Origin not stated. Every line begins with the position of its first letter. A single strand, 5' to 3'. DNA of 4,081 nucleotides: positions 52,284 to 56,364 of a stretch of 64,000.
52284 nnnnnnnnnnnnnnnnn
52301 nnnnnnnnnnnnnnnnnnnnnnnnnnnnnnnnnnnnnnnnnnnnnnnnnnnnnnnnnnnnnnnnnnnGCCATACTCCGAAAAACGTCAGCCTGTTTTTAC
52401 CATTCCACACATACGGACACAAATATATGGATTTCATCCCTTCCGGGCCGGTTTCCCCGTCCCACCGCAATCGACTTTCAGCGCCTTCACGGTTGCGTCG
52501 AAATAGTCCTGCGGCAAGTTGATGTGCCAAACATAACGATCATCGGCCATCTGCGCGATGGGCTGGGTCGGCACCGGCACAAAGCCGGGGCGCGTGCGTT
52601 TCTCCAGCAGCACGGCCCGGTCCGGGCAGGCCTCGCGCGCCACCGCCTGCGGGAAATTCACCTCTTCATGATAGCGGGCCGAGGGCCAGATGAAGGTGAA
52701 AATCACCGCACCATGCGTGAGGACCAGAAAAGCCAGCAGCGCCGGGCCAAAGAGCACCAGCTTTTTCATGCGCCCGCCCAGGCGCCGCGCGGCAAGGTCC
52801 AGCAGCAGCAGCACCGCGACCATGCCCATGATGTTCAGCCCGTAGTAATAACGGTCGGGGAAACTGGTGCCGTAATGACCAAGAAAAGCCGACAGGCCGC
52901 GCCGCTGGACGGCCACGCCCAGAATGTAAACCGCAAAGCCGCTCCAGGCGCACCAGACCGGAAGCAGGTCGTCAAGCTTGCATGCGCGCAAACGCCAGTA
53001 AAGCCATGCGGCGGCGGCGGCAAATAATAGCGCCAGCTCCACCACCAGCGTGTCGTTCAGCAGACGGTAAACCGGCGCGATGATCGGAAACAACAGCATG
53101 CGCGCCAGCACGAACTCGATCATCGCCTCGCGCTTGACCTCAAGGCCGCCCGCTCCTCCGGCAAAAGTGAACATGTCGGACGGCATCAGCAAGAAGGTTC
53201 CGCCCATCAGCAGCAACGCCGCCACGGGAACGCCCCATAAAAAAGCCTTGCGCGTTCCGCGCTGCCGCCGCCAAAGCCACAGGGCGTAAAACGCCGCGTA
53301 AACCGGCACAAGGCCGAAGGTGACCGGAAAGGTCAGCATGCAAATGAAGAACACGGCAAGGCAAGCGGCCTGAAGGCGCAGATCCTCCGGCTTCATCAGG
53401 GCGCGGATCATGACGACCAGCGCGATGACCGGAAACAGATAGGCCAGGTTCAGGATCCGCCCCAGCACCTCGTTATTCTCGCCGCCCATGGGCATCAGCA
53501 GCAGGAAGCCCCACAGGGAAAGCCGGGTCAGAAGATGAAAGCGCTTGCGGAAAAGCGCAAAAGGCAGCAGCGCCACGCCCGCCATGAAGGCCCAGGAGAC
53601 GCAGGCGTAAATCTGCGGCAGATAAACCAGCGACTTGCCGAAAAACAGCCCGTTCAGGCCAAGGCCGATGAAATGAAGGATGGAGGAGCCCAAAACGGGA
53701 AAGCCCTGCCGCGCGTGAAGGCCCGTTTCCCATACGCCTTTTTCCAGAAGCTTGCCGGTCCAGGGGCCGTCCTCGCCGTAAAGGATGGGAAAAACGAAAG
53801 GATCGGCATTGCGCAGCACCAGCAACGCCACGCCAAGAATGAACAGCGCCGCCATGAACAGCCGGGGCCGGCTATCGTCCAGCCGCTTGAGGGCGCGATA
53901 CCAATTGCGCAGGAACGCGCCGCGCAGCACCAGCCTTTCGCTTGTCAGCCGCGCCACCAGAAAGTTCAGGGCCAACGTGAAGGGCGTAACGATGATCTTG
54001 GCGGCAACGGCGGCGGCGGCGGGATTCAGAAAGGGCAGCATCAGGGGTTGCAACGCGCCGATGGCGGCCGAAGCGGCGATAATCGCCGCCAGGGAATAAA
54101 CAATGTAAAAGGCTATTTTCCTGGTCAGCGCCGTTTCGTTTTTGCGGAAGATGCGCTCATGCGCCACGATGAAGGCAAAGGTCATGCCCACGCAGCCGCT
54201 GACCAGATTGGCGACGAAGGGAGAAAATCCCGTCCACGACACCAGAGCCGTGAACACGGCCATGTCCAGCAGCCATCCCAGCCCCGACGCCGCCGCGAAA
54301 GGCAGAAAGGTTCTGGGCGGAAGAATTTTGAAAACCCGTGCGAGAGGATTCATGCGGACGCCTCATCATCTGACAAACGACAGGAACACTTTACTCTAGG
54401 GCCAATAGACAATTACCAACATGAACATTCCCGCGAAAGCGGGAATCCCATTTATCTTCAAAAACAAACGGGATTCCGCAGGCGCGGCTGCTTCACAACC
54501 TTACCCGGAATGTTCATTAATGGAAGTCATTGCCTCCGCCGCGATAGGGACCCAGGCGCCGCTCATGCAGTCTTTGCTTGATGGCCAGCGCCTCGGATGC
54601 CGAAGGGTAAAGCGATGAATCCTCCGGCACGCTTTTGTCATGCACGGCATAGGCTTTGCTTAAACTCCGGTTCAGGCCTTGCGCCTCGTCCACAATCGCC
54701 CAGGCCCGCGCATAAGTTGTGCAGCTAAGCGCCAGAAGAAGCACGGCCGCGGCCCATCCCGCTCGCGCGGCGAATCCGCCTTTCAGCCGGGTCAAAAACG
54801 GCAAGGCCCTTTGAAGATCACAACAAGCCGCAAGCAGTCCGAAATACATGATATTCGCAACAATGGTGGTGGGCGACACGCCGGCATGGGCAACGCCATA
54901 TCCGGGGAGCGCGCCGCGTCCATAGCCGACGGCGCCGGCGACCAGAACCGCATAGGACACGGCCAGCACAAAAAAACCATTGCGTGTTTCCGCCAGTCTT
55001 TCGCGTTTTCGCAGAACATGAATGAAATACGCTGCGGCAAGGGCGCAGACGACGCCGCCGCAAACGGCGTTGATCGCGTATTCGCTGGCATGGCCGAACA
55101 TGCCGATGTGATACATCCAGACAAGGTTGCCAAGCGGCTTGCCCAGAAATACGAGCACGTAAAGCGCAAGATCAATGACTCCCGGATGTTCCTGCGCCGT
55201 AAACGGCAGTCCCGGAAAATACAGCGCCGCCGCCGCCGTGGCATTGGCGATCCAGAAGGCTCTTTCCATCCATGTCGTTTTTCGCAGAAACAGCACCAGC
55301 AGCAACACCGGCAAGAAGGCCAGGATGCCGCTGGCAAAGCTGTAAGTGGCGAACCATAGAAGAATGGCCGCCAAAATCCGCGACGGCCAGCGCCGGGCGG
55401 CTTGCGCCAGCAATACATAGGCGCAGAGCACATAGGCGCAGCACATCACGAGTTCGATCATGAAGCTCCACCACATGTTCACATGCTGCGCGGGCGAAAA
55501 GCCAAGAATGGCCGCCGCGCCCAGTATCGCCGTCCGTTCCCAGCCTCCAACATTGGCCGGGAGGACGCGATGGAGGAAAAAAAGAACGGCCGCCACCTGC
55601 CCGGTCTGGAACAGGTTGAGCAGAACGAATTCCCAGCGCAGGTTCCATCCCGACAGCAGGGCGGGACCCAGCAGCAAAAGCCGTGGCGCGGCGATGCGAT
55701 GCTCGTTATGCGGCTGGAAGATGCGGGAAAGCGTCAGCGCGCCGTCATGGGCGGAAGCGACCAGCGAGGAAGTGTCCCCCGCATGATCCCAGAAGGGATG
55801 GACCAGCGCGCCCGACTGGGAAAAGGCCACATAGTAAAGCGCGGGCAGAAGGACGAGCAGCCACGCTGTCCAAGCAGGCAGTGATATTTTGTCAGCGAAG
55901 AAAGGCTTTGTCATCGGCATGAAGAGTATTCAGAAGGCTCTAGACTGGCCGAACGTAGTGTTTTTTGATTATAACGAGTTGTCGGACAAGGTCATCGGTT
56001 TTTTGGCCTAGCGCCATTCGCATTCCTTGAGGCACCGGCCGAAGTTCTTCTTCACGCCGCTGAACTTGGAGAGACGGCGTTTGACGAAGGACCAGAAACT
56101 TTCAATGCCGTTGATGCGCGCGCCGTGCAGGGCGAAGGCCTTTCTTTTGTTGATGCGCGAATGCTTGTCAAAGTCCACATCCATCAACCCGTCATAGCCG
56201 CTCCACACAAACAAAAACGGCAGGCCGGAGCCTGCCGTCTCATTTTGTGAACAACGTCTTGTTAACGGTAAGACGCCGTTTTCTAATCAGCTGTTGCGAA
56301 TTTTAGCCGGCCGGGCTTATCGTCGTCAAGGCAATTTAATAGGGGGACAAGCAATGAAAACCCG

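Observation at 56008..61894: Complete, low-GC type II-C CRISPR-Cas island wedged between a glycan cluster and tRNA-Arg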

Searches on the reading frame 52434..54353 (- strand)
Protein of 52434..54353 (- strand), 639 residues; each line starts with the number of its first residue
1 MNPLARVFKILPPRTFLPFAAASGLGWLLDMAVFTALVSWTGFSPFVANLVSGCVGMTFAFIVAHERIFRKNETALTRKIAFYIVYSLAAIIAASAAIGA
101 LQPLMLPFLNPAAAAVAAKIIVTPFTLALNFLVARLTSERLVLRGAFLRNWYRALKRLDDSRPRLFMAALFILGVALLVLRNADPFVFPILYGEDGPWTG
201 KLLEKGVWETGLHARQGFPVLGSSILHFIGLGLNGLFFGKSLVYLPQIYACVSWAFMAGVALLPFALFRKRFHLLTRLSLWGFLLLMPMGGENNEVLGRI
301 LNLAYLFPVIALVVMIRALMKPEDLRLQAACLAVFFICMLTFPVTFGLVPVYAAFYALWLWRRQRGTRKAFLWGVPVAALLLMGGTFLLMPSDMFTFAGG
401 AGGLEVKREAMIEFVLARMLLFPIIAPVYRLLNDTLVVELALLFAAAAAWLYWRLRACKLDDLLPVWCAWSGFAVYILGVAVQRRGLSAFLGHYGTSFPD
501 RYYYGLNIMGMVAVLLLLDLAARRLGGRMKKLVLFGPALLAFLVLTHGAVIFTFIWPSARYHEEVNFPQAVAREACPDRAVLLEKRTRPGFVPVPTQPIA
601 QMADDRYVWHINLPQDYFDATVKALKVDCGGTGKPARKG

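Call 8: search_protein_families(library=ncbifam, proteins=[window:52434-54353:-])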
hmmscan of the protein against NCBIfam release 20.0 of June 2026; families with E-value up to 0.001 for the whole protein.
window:52434-54353:- (639 aa): 0 families

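Call 9: search_protein_families(library=pfam, proteins=[window:52434-54353:-])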
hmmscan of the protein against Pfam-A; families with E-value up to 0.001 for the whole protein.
window:52434-54353:- (639 aa): 1 family
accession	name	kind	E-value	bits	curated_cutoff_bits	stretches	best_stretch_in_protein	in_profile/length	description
PF04138.20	GtrA_DPMS_TM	-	3.3e-10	40.6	26.1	1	19-136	2-114/117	GtrA/DPMS, transmembrane domain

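Call 64: search_protein_families(library=padloc, proteins=[window:52434-54353:-])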
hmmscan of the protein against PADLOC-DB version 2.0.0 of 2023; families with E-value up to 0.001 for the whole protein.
window:52434-54353:- (639 aa): 0 families

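Call 65: search_protein_families(library=pfam, proteins=[window:52434-54353:-], max_evalue=5)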
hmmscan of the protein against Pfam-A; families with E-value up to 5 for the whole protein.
window:52434-54353:- (639 aa): 3 families
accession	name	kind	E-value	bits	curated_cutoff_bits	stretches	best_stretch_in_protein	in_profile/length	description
PF04138.20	GtrA_DPMS_TM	-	3.3e-10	40.6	26.1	1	19-136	2-114/117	GtrA/DPMS, transmembrane domain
PF07074.17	TRAP-gamma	-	0.058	13.5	25.2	1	439-483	23-67/170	Translocon-associated protein, gamma subunit (TRAP-gamma)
PF23227.1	HEAT_MROH2B_C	-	0.17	11.5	27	1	46-96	86-136/304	MROH2B-like, HEAT repeats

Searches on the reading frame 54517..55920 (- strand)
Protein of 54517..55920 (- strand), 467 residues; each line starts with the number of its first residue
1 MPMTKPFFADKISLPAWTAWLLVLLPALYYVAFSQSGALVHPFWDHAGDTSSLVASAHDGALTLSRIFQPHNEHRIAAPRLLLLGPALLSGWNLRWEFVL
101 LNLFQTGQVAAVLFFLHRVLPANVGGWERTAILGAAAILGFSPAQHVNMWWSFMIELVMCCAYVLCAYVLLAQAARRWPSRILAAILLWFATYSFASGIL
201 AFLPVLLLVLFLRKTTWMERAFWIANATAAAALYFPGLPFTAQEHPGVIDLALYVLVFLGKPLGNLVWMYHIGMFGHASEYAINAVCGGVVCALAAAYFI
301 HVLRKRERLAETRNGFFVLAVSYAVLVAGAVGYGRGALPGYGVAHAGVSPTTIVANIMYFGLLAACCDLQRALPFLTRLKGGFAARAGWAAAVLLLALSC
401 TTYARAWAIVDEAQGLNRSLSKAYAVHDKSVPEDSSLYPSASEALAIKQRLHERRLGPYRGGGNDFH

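Call 8: search_protein_families(library=ncbifam, proteins=[window:54517-55920:-])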
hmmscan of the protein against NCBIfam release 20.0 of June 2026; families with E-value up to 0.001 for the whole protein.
window:54517-55920:- (467 aa): 0 families

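Call 9: search_protein_families(library=pfam, proteins=[window:54517-55920:-])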
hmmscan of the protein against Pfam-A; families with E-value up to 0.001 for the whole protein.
window:54517-55920:- (467 aa): 0 families

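Call 30: find_homologous_proteins(query=window:54517-55920:-, max_evalue=1e-10)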
Query window:54517-55920:- (467 aa): 5 proteins with E <= 1e-10 among 8000 candidates.
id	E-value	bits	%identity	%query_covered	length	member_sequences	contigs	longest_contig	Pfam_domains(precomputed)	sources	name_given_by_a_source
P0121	0.0e+0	1043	100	100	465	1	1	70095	-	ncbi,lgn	-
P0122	1.6e-38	151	32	95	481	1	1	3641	-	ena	-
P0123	4.1e-21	94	40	44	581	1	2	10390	-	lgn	-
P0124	1.6e-17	82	34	60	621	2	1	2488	-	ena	-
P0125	2.2e-13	68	29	67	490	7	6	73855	-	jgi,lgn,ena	jgi:hypothetical protein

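Call 64: search_protein_families(library=padloc, proteins=[window:54517-55920:-])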
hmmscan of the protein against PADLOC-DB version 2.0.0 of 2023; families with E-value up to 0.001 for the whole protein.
window:54517-55920:- (467 aa): 0 families

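Call 65: search_protein_families(library=pfam, proteins=[window:54517-55920:-], max_evalue=5)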
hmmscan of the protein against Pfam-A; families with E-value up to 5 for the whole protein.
window:54517-55920:- (467 aa): 0 families

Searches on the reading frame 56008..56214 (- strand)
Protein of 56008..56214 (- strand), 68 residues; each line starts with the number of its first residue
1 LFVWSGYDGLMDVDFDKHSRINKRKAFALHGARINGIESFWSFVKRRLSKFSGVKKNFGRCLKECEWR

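Call 8: search_protein_families(library=ncbifam, proteins=[window:56008-56214:-])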
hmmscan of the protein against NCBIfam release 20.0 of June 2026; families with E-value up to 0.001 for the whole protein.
window:56008-56214:- (68 aa): 1 family
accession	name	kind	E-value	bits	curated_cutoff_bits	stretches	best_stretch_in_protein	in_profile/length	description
NF033547.1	transpos_IS1595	equivalog_domain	2.4e-11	43.9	75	1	4-68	143-211/215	IS1595 family transposase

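Call 9: search_protein_families(library=pfam, proteins=[window:56008-56214:-])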
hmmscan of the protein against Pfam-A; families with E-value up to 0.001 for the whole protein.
window:56008-56214:- (68 aa): 1 family
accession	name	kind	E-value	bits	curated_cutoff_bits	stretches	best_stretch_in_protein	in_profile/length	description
PF12762.13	DDE_Tnp_IS1595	-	0.00029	21.3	27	1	4-68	85-151/153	ISXO2-like transposase domain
